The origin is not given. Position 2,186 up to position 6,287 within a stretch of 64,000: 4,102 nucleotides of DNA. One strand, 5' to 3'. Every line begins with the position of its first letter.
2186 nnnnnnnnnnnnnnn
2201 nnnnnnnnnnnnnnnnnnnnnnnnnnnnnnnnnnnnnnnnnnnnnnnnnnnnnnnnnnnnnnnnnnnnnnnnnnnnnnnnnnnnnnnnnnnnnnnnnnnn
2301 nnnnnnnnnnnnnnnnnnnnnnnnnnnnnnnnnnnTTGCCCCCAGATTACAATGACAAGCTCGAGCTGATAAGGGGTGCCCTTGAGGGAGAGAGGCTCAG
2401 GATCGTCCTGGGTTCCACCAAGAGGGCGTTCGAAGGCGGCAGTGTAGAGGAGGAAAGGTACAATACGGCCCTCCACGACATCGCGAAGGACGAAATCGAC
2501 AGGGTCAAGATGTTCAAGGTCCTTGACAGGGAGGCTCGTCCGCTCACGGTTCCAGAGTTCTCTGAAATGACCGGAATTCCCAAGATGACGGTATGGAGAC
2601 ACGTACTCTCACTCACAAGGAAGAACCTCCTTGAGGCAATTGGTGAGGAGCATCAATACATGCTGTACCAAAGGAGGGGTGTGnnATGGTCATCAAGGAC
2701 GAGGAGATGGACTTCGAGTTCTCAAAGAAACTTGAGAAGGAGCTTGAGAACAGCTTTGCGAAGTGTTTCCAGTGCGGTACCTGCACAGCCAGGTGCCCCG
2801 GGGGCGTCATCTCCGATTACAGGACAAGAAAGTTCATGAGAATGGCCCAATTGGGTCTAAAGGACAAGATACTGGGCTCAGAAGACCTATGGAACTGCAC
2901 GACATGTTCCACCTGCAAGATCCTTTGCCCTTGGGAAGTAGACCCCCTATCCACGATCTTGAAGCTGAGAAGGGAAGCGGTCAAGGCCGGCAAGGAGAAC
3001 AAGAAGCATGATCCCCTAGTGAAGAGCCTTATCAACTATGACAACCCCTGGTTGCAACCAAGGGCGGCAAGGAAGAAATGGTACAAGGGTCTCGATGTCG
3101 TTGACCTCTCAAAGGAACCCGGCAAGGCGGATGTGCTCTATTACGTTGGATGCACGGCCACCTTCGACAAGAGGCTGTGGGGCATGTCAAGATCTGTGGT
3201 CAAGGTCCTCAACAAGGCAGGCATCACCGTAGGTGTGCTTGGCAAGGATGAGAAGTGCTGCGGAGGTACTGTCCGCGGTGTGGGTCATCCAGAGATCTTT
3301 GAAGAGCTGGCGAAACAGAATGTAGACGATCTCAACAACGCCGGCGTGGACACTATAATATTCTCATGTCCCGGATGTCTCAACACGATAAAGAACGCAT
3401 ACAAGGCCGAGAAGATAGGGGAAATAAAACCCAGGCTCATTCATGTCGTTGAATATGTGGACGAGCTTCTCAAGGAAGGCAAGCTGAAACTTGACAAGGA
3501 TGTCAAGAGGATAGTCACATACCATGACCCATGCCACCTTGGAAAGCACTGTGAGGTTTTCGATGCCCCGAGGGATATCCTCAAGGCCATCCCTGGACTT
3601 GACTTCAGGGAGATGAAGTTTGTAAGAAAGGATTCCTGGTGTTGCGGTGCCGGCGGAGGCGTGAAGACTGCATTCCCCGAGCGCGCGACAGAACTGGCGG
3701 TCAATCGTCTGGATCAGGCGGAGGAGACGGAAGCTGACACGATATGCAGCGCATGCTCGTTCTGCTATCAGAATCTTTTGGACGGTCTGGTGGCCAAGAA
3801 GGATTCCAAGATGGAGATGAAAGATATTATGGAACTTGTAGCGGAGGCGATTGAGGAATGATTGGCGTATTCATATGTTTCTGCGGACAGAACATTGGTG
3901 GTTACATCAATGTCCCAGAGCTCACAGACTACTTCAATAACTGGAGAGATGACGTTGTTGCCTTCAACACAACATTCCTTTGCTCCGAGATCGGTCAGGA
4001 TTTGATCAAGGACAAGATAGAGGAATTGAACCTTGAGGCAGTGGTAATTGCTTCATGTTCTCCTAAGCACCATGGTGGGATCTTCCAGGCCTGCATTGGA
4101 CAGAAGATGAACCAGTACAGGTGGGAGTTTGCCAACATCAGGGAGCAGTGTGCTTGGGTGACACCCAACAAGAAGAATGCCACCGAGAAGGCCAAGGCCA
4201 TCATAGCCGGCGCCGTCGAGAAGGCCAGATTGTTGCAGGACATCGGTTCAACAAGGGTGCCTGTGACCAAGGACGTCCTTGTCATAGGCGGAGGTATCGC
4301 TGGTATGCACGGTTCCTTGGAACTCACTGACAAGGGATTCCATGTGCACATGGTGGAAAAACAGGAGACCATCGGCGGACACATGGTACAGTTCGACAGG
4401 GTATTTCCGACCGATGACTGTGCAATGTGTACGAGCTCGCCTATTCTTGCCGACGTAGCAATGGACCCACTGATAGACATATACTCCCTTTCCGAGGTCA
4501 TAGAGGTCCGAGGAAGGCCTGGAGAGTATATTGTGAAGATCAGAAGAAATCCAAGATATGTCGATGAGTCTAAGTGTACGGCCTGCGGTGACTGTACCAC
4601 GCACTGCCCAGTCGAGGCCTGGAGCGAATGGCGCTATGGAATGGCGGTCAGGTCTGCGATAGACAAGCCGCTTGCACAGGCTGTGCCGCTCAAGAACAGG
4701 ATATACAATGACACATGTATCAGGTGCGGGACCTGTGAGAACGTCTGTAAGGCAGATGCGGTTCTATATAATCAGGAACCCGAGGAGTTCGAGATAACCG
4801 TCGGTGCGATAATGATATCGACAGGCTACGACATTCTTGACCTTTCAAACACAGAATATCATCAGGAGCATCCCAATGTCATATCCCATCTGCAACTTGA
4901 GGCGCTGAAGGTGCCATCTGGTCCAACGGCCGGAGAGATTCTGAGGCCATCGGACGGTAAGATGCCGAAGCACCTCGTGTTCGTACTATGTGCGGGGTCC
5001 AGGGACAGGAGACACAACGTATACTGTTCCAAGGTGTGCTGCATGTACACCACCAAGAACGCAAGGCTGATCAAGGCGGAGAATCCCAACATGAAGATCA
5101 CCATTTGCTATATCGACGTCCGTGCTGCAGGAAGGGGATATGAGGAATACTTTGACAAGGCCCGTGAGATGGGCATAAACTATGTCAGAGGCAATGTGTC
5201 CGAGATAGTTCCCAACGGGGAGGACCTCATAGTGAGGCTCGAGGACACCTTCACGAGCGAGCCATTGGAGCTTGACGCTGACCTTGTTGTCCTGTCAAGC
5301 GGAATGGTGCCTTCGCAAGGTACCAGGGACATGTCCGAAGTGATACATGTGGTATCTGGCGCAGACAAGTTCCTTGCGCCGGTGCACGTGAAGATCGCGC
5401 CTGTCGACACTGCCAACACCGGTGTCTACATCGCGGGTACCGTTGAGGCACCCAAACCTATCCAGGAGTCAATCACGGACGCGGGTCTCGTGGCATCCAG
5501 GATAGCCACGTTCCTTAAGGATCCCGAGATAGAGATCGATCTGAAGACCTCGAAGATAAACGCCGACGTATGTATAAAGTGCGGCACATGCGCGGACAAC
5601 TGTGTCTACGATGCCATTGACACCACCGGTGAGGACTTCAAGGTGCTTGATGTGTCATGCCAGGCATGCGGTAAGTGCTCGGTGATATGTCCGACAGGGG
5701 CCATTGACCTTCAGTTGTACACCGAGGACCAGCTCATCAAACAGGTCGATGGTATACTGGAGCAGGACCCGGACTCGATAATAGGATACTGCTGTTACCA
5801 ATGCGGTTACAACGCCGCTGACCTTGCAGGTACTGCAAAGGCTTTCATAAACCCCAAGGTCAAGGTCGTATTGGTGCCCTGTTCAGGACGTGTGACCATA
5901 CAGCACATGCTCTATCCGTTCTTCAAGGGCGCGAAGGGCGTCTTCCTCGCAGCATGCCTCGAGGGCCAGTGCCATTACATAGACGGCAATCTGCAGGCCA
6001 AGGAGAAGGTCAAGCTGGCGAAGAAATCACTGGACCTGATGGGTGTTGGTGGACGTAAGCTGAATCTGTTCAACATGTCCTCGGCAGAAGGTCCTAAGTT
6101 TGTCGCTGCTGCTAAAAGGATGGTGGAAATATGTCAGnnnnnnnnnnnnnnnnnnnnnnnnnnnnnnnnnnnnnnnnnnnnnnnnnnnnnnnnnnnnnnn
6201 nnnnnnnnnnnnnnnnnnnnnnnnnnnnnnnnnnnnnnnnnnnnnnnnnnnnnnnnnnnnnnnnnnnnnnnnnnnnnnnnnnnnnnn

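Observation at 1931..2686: MvhD electron-transfer domain fused to a C-terminal winged-HTH-like domain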

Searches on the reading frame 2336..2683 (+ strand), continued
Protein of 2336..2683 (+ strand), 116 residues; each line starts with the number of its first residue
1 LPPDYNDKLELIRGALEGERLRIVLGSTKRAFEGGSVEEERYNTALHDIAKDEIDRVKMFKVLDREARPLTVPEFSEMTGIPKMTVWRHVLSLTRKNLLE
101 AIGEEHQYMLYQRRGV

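Call 62: search_protein_families(library=pfam, proteins=[P0153, P0184, P0211, P0219, P0235, P0245, P0253, P0289, P0198, P0256], max_evalue=0.000001)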
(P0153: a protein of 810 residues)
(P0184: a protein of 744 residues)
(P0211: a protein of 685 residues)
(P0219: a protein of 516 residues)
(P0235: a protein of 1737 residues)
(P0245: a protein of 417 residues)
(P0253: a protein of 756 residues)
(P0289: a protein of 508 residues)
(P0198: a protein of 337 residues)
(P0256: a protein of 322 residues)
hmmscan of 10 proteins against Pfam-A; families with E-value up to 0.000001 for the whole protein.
P0153 (810 aa): 13 families
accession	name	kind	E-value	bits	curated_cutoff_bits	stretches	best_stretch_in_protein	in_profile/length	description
PF02662.21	FlpD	-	2.3e-56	189.5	22.3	1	561-683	1-123/123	Methyl-viologen-reducing hydrogenase, delta subunit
PF00037.32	Fer4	-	1.7e-19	69.2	21.1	1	477-498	3-24/24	4Fe-4S binding domain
PF14697.11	Fer4_21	-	1.3e-15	57.7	35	1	476-529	2-59/59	4Fe-4S dicluster domain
PF13187.11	Fer4_9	-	1.3e-14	54.4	27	1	481-527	1-52/52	4Fe-4S dicluster domain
PF12838.12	Fer4_7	-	2.8e-14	53.8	27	1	481-526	1-52/52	4Fe-4S dicluster domain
PF12837.12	Fer4_6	-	4.7e-14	52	25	0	476-497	3-24/24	4Fe-4S binding domain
PF13237.11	Fer4_10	-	8.5e-13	48.5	25.5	0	476-523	3-53/53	4Fe-4S dicluster domain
PF07992.20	Pyr_redox_2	-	3.3e-12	46.9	26.1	0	51-141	3-90/291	Pyridine nucleotide-disulphide oxidoreductase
PF25160.1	LdpA_Fe-S-bd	-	7.1e-12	45.4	27.6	0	488-531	9-47/49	LdpA Fe-S cluster-binding domain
PF13484.11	Fer4_16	-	8e-10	39.8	30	0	481-503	1-22/66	4Fe-4S double cluster binding domain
PF12797.12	Fer4_2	-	3.4e-09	36.5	24.5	0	477-494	5-22/22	4Fe-4S binding domain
PF12831.13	FAD_oxidored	-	1.6e-07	31.4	27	1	52-96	3-47/416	FAD dependent oxidoreductase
PF01266.30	DAO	-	7.3e-07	29.5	27.9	0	52-84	3-35/353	FAD dependent oxidoreductase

P0184 (744 aa): 12 families
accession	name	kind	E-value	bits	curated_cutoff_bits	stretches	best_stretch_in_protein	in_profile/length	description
PF07992.20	Pyr_redox_2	-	1.8e-37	129.8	26.1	1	434-730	2-291/291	Pyridine nucleotide-disulphide oxidoreductase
PF14691.11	Fer4_20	-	8.2e-20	71.1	25.8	1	338-417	28-110/113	Dihydroprymidine dehydrogenase domain II, 4Fe-4S cluster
PF00070.33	Pyr_redox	-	1.4e-13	51.6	22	0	434-465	1-32/82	Pyridine nucleotide-disulphide oxidoreductase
PF13738.12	Pyr_redox_3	-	1.7e-13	51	30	0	437-463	2-29/305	Pyridine nucleotide-disulphide oxidoreductase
PF13450.12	NAD_binding_8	-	1.7e-12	47.9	21.9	1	437-472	1-36/68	NAD(P)-binding Rossmann-like domain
PF12831.13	FAD_oxidored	-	7.7e-12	45.7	27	0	435-471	2-38/416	FAD dependent oxidoreductase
PF03486.20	HI0933_like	-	8.9e-10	38.9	50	0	434-465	2-33/244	HI0933-like protein Rossmann domain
PF01266.30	DAO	-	1.8e-09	38.1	27.9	1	434-468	1-35/353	FAD dependent oxidoreductase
PF00890.30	FAD_binding_2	-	8.7e-09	35.5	20.4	0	435-469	2-36/414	FAD binding domain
PF02662.21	FlpD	-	1.6e-08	35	22.3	1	2-44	81-123/123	Methyl-viologen-reducing hydrogenase, delta subunit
PF01134.28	GIDA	-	7.8e-07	28.9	22.1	0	199-225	3-29/391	Glucose inhibited division protein A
PF01946.23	Thi4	-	8.9e-07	28.8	26.2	0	430-473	15-59/235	Thi4 family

P0211 (685 aa): 6 families
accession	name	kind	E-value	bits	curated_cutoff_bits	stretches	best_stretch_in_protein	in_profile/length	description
PF02662.21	FlpD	-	2.7e-43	147.3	22.3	1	418-539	2-123/123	Methyl-viologen-reducing hydrogenase, delta subunit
PF12837.12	Fer4_6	-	6.9e-11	42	25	0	279-302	1-24/24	4Fe-4S binding domain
PF00037.32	Fer4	-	1.4e-09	37.8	21.1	0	349-370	3-24/24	4Fe-4S binding domain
PF13237.11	Fer4_10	-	1.1e-07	32.1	25.5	0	351-373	6-29/53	4Fe-4S dicluster domain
PF12838.12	Fer4_7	-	2.7e-07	31.4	27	0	354-378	2-26/52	4Fe-4S dicluster domain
PF12797.12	Fer4_2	-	8.6e-07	29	24.5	0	281-298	4-21/22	4Fe-4S binding domain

P0219 (516 aa): 0 families

P0235 (1737 aa): 17 families
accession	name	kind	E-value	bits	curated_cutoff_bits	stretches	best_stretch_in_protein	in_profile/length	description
PF02662.21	FlpD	-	2.6e-48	163.5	22.3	1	598-720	1-123/123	Methyl-viologen-reducing hydrogenase, delta subunit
PF07992.20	Pyr_redox_2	-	1e-43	150.3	26.1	1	1125-1430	2-289/291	Pyridine nucleotide-disulphide oxidoreductase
PF14691.11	Fer4_20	-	4.5e-19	68.8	25.8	1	1024-1099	30-108/113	Dihydroprymidine dehydrogenase domain II, 4Fe-4S cluster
PF13450.12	NAD_binding_8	-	1.6e-14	54.3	21.9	0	1128-1161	1-34/68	NAD(P)-binding Rossmann-like domain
PF00070.33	Pyr_redox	-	2.5e-14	54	22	0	1125-1159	1-35/82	Pyridine nucleotide-disulphide oxidoreductase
PF00037.32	Fer4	-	4.4e-14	52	21.1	0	972-992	3-23/24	4Fe-4S binding domain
PF13738.12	Pyr_redox_3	-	1.4e-13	51.2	30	0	1265-1416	164-305/305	Pyridine nucleotide-disulphide oxidoreductase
PF12831.13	FAD_oxidored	-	4.1e-13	49.8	27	1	165-217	2-55/416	FAD dependent oxidoreductase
PF12838.12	Fer4_7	-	2.3e-10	41.2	27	0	969-990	30-51/52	4Fe-4S dicluster domain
PF01266.30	DAO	-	1.1e-09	38.8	27.9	0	1125-1159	1-35/353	FAD dependent oxidoreductase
PF14697.11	Fer4_21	-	2.3e-09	37.7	35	0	521-573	1-58/59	4Fe-4S dicluster domain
PF01593.30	Amino_oxidase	-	3.1e-09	37.1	19.8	0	1134-1160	2-28/443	Flavin containing amine oxidoreductase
PF13187.11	Fer4_9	-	8.3e-09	35.8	27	0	527-572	1-52/52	4Fe-4S dicluster domain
PF01262.27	AlaDh_PNT_C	-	2.5e-08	34.1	23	0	1123-1154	28-59/214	Alanine dehydrogenase/PNT, C-terminal domain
PF01946.23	Thi4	-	1e-07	31.9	26.2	0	1124-1165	18-60/235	Thi4 family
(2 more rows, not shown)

P0245 (417 aa): 5 families
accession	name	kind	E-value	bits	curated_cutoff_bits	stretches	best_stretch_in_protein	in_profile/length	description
PF02662.21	FlpD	-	2.5e-47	160.3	22.3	1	152-273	2-123/123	Methyl-viologen-reducing hydrogenase, delta subunit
PF14697.11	Fer4_21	-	1.1e-08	35.5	35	1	61-127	1-59/59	4Fe-4S dicluster domain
PF12838.12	Fer4_7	-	1.6e-08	35.3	27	0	110-135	2-27/52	4Fe-4S dicluster domain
PF12837.12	Fer4_6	-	6.3e-08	32.6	25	0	104-125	3-24/24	4Fe-4S binding domain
PF00037.32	Fer4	-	2.8e-07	30.5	21.1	0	104-125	2-23/24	4Fe-4S binding domain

P0253 (756 aa): 3 families
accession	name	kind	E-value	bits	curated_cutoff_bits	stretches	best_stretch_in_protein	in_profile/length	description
PF12838.12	Fer4_7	-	9e-09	36.1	27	1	637-728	1-49/52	4Fe-4S dicluster domain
PF13183.11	Fer4_8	-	2.8e-07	31.4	27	1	635-728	2-65/68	4Fe-4S dicluster domain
PF12837.12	Fer4_6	-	6.3e-07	29.5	25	0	631-653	2-24/24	4Fe-4S binding domain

P0289 (508 aa): 13 families
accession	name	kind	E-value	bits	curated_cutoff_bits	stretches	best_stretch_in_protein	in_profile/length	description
PF02662.21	FlpD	-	2.9e-31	108.5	22.3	2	270-386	1-122/123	Methyl-viologen-reducing hydrogenase, delta subunit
PF00037.32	Fer4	-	1e-16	60.4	21.1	0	46-67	2-23/24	4Fe-4S binding domain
PF12838.12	Fer4_7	-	2.3e-15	57.2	27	1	20-65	1-51/52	4Fe-4S dicluster domain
PF13237.11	Fer4_10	-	1.3e-14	54.3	25.5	1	197-240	6-53/53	4Fe-4S dicluster domain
PF12797.12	Fer4_2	-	2.8e-13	49.3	24.5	0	223-240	4-21/22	4Fe-4S binding domain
PF12837.12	Fer4_6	-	4.4e-13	48.9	25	0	48-67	5-24/24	4Fe-4S binding domain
PF13187.11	Fer4_9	-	1.8e-12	47.5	27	0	20-66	1-51/52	4Fe-4S dicluster domain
PF13484.11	Fer4_16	-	1.7e-11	45.2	30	0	20-41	1-23/66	4Fe-4S double cluster binding domain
PF14697.11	Fer4_21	-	3.3e-11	43.6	35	0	16-67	3-57/59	4Fe-4S dicluster domain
PF13534.11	Fer4_17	-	6.1e-11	43.2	22.2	0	193-213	39-59/61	4Fe-4S dicluster domain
PF13183.11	Fer4_8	-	1.6e-10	41.8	27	0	194-212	48-66/68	4Fe-4S dicluster domain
PF25160.1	LdpA_Fe-S-bd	-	1.2e-07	31.9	27.6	0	27-71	9-47/49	LdpA Fe-S cluster-binding domain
PF12800.12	Fer4_4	-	5e-07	30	24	0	50-65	2-17/17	4Fe-4S binding domain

P0198 (337 aa): 3 families
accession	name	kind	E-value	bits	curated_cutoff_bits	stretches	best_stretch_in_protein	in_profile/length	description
PF02662.21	FlpD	-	7.4e-23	81.3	22.3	1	87-210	1-123/123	Methyl-viologen-reducing hydrogenase, delta subunit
PF00037.32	Fer4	-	8.1e-08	32.2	21.1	0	35-57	2-24/24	4Fe-4S binding domain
PF14697.11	Fer4_21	-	7.8e-07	29.6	35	0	5-53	1-53/59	4Fe-4S dicluster domain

P0256 (322 aa): 1 family
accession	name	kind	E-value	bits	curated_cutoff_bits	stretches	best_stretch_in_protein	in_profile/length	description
PF02662.21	FlpD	-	4.3e-49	166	22.3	1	2-122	3-123/123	Methyl-viologen-reducing hydrogenase, delta subunit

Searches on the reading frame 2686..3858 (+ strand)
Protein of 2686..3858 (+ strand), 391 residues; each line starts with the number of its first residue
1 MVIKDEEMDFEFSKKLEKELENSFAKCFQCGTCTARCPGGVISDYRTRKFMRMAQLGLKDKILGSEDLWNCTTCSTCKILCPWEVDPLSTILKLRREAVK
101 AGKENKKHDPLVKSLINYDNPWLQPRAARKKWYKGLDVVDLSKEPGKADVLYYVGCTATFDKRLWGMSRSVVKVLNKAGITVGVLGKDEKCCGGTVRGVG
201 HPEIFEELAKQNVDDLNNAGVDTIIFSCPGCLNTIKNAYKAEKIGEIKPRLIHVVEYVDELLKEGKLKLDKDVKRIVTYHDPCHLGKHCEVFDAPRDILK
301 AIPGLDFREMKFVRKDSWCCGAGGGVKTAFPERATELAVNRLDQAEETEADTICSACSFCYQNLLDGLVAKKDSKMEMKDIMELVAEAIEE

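Call 3: search_protein_families(library=pfam, proteins=[window:2686-3858:+], max_evalue=0.1)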
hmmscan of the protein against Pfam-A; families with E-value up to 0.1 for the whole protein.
window:2686-3858:+ (391 aa): 13 families
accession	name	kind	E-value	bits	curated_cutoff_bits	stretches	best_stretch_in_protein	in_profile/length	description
PF02754.22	CCG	-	3.3e-34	117.3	20.6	2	277-364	1-84/85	Cysteine-rich domain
PF13534.11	Fer4_17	-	5.6e-10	40.1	22.2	2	26-86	1-61/61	4Fe-4S dicluster domain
PF13187.11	Fer4_9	-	8.1e-10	39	27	1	26-82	1-48/52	4Fe-4S dicluster domain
PF13183.11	Fer4_8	-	1.9e-08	35.1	27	2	25-83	3-66/68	4Fe-4S dicluster domain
PF13237.11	Fer4_10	-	6.4e-06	26.4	25.5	1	23-82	5-53/53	4Fe-4S dicluster domain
PF13484.11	Fer4_16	-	4.4e-05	24.6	30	1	26-83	1-65/66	4Fe-4S double cluster binding domain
PF12838.12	Fer4_7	-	7e-05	23.7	27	2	26-84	1-51/52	4Fe-4S dicluster domain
PF17179.9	Fer4_22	-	0.004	18.4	27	0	26-44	1-19/95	4Fe-4S dicluster domain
PF13746.11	Fer4_18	-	0.0086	16.7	27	0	6-41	40-75/114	4Fe-4S dicluster domain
PF00037.32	Fer4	-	0.018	15.3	21.1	1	25-43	6-24/24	4Fe-4S binding domain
PF25160.1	LdpA_Fe-S-bd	-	0.031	14.5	27.6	1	25-44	26-45/49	LdpA Fe-S cluster-binding domain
PF12797.12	Fer4_2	-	0.034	14.6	24.5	0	25-38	8-21/22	4Fe-4S binding domain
PF12800.12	Fer4_4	-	0.045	14.6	24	1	25-39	2-16/17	4Fe-4S binding domain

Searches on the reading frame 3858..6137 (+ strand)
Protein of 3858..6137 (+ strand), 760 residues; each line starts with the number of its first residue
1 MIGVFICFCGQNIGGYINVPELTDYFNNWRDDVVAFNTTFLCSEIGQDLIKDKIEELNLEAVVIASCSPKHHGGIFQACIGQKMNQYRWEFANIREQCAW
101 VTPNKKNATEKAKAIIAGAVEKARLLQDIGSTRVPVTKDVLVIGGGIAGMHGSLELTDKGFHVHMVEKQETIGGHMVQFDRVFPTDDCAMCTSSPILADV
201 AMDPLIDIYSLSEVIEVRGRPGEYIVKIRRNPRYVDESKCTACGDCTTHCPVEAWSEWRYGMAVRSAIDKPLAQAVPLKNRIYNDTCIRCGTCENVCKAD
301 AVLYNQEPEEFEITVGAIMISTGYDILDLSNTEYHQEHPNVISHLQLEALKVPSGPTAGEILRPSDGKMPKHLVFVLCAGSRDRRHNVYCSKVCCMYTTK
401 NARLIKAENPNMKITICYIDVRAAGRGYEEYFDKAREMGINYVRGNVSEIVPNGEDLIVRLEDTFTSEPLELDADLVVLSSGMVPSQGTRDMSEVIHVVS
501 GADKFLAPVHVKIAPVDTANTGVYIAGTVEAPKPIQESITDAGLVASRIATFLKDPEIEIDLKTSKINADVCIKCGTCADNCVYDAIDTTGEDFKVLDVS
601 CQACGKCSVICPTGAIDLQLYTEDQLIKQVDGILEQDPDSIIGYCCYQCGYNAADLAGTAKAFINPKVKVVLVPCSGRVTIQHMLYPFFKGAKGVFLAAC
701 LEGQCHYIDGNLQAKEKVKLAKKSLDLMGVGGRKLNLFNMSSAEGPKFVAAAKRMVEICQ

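Call 3: search_protein_families(library=pfam, proteins=[window:3858-6137:+], max_evalue=0.1)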
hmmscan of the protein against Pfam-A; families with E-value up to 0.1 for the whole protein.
window:3858-6137:+ (760 aa): 25 families
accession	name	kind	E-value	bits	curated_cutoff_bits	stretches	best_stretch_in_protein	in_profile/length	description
PF02662.21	FlpD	-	9.6e-34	116.5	22.3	1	641-757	1-117/123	Methyl-viologen-reducing hydrogenase, delta subunit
PF00037.32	Fer4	-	3.9e-18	64.9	21.1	4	234-254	2-22/24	4Fe-4S binding domain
PF14697.11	Fer4_21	-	1.1e-12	48.3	35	3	566-617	2-58/59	4Fe-4S dicluster domain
PF12838.12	Fer4_7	-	7.8e-11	42.7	27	4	572-615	2-52/52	4Fe-4S dicluster domain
PF07992.20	Pyr_redox_2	-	3.9e-08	33.5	26.1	1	138-172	1-31/291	Pyridine nucleotide-disulphide oxidoreductase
PF12837.12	Fer4_6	-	5.4e-08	32.9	25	4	235-255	4-24/24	4Fe-4S binding domain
PF13187.11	Fer4_9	-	5.7e-08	33.1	27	2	239-301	1-51/52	4Fe-4S dicluster domain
PF13237.11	Fer4_10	-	5.8e-08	33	25.5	2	234-297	3-52/53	4Fe-4S dicluster domain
PF13484.11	Fer4_16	-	3.4e-07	31.4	30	2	239-298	1-64/66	4Fe-4S double cluster binding domain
PF13450.12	NAD_binding_8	-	2.1e-06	28.4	21.9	1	142-179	1-38/68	NAD(P)-binding Rossmann-like domain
PF25160.1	LdpA_Fe-S-bd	-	2.7e-06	27.5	27.6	1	578-620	9-47/49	LdpA Fe-S cluster-binding domain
PF00890.30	FAD_binding_2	-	3.4e-06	27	20.4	1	139-176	1-38/414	FAD binding domain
PF12797.12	Fer4_2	-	2.1e-05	24.6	24.5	3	234-252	4-22/22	4Fe-4S binding domain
PF12831.13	FAD_oxidored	-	4.6e-05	23.3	27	1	139-177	1-39/416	FAD dependent oxidoreductase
PF13183.11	Fer4_8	-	0.00011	23.1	27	2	238-299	3-66/68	4Fe-4S dicluster domain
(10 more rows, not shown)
